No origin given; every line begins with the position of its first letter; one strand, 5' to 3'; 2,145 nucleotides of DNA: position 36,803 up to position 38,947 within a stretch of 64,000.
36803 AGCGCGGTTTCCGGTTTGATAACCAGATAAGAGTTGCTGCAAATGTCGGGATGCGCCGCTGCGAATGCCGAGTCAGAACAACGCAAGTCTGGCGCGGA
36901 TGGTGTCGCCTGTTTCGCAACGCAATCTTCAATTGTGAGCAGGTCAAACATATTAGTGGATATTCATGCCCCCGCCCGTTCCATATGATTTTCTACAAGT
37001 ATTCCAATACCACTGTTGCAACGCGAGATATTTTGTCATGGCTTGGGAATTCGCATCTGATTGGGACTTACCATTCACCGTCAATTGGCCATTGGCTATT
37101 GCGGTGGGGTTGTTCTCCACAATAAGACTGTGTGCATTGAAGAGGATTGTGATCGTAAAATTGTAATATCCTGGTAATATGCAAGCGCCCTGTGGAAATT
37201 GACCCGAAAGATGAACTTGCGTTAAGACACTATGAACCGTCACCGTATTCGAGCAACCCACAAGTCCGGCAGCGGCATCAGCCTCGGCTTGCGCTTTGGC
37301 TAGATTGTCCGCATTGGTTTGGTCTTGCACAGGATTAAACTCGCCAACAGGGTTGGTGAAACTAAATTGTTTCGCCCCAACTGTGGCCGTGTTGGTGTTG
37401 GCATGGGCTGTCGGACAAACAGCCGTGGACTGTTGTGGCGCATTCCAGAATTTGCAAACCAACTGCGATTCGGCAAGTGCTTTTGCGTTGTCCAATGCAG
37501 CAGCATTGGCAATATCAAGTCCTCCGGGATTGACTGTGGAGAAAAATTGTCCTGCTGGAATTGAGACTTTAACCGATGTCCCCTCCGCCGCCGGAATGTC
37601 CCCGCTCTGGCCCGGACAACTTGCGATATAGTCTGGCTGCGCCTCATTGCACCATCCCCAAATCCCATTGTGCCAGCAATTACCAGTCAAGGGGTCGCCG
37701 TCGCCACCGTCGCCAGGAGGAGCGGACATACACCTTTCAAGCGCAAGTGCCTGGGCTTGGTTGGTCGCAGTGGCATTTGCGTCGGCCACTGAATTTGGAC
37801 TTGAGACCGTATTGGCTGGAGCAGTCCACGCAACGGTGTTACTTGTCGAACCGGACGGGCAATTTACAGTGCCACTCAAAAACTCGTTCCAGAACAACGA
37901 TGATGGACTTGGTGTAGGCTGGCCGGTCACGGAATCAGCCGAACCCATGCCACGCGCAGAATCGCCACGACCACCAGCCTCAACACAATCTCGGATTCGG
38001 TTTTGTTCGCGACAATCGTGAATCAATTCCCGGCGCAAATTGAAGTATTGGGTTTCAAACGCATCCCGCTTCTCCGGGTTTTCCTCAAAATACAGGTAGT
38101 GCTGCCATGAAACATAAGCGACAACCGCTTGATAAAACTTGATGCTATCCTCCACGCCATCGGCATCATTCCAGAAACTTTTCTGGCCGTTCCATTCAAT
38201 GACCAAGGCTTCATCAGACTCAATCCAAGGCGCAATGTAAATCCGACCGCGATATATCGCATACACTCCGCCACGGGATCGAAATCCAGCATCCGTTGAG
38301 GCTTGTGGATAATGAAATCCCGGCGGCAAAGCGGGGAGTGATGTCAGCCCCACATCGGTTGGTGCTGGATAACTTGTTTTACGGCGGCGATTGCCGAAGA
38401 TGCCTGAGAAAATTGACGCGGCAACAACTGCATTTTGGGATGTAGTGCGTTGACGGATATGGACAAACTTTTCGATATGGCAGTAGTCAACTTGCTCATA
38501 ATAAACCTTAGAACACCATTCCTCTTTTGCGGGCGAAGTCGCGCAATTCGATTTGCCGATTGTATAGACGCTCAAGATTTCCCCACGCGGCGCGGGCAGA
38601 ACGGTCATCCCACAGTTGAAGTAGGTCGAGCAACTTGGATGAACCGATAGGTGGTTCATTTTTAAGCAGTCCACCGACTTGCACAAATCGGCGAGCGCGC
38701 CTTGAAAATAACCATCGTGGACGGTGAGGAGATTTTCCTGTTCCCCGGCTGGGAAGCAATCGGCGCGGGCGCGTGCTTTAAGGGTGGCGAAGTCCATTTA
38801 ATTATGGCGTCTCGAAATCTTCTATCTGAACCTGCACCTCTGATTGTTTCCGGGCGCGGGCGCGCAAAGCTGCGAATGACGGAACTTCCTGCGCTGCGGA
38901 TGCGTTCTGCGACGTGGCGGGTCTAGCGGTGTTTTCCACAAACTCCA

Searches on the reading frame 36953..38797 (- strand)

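Call 8: search_protein_families(library=pfam, proteins=[window:36953-38797:-])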
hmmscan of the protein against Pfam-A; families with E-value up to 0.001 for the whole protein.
window:36953-38797:- (614 aa): 1 family
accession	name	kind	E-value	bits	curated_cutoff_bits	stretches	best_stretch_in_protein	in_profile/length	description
PF19404.4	DUF5977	-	5.9e-10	40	25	1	312-350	14-52/65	Family of unknown function (DUF5977)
